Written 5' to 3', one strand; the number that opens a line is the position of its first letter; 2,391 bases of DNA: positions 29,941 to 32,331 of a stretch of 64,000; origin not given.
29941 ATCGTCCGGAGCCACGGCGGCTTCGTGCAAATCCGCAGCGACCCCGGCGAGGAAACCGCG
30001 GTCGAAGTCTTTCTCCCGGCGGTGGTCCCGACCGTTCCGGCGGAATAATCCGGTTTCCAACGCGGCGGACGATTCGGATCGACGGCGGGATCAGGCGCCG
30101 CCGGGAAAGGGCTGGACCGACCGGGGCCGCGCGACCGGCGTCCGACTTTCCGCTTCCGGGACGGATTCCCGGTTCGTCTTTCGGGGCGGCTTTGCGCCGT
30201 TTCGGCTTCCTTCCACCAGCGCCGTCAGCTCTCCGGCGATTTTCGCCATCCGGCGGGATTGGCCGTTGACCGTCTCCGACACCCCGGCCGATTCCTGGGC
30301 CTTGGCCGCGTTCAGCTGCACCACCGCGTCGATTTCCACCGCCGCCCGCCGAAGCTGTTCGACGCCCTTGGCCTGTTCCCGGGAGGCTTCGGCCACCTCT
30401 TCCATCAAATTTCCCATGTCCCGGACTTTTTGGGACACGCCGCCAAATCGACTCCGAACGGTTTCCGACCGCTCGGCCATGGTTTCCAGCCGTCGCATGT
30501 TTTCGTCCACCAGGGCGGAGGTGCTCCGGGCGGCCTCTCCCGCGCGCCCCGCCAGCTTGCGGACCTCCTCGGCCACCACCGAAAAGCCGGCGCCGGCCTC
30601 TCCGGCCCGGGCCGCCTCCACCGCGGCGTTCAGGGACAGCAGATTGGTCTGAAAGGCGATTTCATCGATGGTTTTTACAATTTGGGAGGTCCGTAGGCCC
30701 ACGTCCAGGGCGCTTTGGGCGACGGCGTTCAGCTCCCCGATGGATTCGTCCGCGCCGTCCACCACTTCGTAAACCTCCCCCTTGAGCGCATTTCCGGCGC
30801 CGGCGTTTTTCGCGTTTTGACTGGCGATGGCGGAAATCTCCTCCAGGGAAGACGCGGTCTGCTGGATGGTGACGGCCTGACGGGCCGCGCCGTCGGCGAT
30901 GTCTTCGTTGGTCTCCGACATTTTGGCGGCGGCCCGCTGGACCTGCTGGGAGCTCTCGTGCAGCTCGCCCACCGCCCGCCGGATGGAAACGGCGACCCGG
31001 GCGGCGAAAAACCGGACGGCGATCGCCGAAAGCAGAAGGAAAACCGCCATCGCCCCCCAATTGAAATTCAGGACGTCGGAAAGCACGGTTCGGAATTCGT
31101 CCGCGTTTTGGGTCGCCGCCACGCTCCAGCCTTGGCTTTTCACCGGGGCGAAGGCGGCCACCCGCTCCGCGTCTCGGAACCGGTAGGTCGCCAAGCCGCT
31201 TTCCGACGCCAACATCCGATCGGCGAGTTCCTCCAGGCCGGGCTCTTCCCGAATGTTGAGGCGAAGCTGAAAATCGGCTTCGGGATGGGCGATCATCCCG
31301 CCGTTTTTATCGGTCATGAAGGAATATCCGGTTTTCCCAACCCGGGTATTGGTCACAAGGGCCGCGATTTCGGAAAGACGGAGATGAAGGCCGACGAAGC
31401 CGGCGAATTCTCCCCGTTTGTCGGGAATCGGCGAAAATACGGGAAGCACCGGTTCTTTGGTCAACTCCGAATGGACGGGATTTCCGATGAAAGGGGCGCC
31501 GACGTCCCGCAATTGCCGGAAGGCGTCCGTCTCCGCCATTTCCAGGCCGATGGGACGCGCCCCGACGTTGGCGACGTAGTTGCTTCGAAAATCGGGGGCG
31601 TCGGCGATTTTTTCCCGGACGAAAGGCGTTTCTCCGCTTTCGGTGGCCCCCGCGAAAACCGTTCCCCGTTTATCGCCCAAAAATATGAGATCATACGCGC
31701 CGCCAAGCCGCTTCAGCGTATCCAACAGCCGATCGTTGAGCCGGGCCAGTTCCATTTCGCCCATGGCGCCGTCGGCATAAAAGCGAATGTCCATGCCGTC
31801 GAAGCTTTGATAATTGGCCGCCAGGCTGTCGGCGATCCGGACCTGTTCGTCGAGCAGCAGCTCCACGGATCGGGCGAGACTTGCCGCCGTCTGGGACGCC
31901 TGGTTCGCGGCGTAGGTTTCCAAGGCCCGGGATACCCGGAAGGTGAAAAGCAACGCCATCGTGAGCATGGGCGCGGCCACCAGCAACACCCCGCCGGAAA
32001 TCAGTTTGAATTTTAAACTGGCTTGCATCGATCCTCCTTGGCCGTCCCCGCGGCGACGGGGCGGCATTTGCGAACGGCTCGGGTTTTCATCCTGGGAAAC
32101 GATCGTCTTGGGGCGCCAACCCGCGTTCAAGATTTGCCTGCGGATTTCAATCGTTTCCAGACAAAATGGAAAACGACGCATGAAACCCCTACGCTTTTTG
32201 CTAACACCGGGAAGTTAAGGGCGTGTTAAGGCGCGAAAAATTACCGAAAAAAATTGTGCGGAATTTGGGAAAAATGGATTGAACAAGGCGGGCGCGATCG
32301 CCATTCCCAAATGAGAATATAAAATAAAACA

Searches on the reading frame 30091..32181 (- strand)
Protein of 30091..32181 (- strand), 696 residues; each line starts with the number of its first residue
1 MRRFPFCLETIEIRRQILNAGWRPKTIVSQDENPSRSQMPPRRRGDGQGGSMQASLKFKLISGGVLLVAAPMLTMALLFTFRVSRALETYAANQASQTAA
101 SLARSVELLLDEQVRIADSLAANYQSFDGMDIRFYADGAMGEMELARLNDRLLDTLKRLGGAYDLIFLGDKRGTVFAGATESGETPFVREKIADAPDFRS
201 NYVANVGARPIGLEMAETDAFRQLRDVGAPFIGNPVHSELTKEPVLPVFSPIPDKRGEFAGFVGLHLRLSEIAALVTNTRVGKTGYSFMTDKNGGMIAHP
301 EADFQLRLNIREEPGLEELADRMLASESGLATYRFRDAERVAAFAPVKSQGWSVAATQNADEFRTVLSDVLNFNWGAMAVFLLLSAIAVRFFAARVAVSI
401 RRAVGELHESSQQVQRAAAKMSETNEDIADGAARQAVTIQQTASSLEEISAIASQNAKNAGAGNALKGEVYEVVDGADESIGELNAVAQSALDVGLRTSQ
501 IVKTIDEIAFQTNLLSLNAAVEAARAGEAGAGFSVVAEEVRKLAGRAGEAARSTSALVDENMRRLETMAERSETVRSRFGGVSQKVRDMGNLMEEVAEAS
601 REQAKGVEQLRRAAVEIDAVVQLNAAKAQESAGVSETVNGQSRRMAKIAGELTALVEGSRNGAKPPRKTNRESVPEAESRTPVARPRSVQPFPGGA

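Call 48: search_protein_families(library=pfam, proteins=[window:30091-32181:-], max_evalue=0.0001)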
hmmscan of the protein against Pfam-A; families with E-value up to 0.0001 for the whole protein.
window:30091-32181:- (696 aa): 4 families
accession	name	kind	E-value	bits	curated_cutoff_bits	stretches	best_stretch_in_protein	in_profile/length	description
PF00015.26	MCPsignal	-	8.2e-32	110.8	34.6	1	478-620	19-171/172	Methyl-accepting chemotaxis protein (MCP) signalling domain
PF02743.24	dCache_1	-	3.9e-26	92.5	45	1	85-356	1-239/240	Cache domain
PF17201.10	Cache_3-Cache_2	-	1.4e-11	44.6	27.7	1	245-370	160-296/299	Cache 3/Cache 2 fusion domain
PF08269.17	dCache_2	-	2.3e-05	24.1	26.5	1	271-363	193-297/298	Cache domain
